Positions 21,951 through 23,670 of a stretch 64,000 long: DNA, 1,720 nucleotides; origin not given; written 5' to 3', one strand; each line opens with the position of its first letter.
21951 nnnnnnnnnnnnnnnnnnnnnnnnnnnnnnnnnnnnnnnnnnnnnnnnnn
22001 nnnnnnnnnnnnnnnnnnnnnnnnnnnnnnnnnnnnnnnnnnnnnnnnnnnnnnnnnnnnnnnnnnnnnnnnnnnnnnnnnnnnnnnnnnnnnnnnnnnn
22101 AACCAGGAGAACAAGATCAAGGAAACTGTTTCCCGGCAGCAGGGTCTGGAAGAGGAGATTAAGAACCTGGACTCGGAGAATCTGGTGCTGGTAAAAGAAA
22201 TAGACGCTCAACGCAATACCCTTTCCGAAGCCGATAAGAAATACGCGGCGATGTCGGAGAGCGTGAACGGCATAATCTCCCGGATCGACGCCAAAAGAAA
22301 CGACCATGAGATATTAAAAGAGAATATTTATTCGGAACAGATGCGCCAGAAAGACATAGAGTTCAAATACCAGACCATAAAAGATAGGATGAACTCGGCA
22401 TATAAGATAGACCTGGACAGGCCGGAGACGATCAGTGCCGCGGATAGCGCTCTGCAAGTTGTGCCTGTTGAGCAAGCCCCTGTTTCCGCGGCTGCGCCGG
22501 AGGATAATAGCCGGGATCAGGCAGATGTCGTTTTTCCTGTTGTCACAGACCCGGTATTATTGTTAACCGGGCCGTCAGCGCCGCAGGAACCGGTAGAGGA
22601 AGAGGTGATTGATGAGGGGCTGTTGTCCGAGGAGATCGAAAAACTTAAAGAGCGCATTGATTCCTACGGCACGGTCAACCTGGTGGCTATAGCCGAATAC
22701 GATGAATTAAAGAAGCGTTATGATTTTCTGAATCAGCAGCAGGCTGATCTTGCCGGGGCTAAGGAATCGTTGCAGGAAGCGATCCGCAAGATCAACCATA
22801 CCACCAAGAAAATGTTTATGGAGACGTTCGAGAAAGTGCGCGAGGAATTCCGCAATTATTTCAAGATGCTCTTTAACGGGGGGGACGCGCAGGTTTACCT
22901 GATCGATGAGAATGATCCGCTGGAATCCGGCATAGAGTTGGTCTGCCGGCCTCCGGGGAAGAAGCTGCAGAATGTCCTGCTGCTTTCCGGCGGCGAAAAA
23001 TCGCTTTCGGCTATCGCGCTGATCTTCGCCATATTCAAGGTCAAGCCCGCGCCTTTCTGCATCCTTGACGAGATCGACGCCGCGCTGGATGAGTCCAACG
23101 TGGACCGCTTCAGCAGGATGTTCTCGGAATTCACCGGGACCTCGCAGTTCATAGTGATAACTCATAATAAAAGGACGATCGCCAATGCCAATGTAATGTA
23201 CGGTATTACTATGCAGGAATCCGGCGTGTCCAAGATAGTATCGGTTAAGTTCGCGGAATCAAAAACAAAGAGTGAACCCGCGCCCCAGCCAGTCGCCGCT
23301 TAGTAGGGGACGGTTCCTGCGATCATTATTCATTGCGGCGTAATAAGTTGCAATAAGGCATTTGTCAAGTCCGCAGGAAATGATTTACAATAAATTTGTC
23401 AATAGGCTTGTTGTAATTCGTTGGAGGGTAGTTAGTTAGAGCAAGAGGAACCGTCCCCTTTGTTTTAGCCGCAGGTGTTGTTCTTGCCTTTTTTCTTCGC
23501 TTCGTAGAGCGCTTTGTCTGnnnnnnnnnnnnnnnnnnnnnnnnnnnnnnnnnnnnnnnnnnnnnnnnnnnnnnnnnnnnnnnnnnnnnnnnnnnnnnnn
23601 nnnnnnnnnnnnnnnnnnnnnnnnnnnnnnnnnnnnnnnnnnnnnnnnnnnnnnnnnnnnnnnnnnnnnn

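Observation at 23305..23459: Repeat family C: ~75-155 bp elements bounded by perfect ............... terminal inverted repeats (three copies), with unrelated internal sequence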

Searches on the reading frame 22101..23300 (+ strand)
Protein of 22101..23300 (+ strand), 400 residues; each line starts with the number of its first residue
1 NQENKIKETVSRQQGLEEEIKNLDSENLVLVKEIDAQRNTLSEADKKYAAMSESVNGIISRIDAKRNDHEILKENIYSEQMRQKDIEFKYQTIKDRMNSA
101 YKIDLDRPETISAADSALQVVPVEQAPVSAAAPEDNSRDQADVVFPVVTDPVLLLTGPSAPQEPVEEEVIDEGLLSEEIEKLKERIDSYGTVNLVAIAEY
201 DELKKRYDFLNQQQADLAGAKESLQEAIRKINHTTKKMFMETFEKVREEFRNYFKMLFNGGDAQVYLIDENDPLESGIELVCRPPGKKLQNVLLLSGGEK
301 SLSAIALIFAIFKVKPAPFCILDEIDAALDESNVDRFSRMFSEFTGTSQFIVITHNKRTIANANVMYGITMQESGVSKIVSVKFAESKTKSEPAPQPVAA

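Call 26: find_related_loci(query=window:22101-23300:+, collection=metagenome_contigs, flank=3000)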
Query window:22101-23300:+ (400 aa) in metagenome_contigs; peptide patterns used: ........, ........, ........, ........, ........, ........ (x = any residue, [..] = any of these).
600 stretches matched a pattern (row limit reached: there are more); 260 encode a relative of the query (tblastn E <= 1e-3); the best 80 are kept; 80 distinct loci.
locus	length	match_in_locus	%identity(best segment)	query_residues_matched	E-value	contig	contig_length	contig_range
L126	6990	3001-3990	58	1-385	2e-138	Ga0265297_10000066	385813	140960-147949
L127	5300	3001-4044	56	1-398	2e-138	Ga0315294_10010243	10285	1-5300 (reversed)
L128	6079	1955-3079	58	7-394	5e-138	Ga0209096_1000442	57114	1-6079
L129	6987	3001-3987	55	3-386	8e-132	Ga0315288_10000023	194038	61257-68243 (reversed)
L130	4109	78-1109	54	3-398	1e-131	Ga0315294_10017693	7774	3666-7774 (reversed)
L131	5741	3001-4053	54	3-400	4e-131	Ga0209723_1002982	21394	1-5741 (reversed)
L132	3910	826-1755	56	33-400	1e-131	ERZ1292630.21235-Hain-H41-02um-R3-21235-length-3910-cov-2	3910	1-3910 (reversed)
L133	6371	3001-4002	52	3-390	2e-128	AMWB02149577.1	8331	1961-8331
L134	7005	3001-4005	53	1-390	2e-128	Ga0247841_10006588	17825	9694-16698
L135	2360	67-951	58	40-388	1e-135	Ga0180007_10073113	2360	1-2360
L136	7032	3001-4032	52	1-398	1e-127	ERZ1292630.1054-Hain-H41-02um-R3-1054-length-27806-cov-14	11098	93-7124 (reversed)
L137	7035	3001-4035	53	1-399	1e-121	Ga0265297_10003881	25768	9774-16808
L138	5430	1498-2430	78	32-399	5e-122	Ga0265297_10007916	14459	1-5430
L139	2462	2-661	83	183-400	7e-128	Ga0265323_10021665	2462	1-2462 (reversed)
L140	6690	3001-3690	76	170-400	7e-120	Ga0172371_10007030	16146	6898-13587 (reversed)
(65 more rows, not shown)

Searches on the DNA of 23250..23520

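Call 82: search_rna_families(source=window, start=23250, end=23520, threshold=evalue, max_evalue=1)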
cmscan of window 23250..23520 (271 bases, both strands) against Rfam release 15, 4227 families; matches with E-value up to 1: 0.
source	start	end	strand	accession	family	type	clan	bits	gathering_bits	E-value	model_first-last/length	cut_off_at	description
